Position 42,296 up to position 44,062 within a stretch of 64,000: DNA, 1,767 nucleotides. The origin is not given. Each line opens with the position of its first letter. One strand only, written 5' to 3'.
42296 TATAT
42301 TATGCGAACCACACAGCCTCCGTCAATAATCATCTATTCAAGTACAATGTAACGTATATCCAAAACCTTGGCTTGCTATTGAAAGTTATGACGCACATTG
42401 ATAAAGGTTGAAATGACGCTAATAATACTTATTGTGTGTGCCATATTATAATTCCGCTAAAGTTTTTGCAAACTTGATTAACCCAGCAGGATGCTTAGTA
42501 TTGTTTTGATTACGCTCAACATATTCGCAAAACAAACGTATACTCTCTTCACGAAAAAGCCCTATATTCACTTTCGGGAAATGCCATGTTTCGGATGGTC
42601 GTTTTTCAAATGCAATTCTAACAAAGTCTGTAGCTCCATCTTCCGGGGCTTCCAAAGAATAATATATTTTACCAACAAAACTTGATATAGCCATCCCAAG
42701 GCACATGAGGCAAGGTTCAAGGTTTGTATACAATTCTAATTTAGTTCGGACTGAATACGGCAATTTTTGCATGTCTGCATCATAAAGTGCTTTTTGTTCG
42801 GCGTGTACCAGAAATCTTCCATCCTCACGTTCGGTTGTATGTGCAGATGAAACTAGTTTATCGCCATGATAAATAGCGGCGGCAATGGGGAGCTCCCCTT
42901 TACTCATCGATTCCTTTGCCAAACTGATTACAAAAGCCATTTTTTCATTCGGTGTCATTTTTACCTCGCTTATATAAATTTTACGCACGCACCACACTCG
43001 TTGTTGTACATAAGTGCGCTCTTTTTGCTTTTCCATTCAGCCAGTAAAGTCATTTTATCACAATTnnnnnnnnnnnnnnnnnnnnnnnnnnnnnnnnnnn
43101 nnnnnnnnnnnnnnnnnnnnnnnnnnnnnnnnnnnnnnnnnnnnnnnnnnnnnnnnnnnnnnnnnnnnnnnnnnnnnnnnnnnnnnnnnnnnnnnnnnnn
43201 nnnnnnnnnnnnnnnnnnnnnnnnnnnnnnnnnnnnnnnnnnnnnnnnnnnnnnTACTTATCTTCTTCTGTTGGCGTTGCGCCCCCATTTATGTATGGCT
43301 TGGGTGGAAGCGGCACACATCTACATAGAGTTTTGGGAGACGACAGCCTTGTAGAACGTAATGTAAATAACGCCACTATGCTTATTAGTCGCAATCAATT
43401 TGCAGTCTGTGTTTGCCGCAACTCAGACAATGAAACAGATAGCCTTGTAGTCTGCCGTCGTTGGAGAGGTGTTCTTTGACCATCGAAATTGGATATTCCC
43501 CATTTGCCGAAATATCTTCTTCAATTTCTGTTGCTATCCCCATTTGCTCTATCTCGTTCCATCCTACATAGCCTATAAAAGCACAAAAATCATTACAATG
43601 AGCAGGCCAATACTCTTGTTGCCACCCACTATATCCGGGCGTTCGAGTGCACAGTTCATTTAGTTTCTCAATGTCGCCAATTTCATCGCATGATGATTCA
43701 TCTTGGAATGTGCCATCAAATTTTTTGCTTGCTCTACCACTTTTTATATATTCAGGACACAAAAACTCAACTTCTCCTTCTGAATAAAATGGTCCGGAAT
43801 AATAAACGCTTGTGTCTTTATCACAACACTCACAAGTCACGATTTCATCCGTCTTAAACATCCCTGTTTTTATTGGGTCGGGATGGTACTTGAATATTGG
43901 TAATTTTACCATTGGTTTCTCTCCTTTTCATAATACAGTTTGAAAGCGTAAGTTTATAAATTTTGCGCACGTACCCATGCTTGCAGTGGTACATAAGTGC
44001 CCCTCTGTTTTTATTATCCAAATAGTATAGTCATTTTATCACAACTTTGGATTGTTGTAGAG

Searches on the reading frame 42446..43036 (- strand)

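Call 27: search_protein_families(library=pfam, proteins=[window:42446-43036:-], max_evalue=0.01)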
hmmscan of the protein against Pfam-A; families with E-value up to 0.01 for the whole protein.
window:42446-43036:- (196 aa): 4 families
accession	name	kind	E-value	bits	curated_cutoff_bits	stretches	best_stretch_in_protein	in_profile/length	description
PF00383.29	dCMP_cyt_deam_1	-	9.1e-12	45.2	25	1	32-127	7-101/102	Cytidine and deoxycytidylate deaminase zinc-binding region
PF14437.12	MafB19-deam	-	1.4e-11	44.9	27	1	33-137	7-110/142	MafB19-like deaminase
PF14439.12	Bd3614-deam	-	0.00063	20.1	38.5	1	60-130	20-92/113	Bd3614-like deaminase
PF14440.12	XOO_2897-deam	-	0.0062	17.1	27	1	52-130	6-82/101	Xanthomonas XOO_2897-like deaminase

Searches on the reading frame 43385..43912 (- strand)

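Call 27: search_protein_families(library=pfam, proteins=[window:43385-43912:-], max_evalue=0.01)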
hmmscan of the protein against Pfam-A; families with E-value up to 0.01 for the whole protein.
window:43385-43912:- (175 aa): 1 family
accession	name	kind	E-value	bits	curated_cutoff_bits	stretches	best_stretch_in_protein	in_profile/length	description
PF03691.19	UPF0167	-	4.9e-60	202.7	25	1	4-174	1-174/174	Uncharacterised protein family (UPF0167)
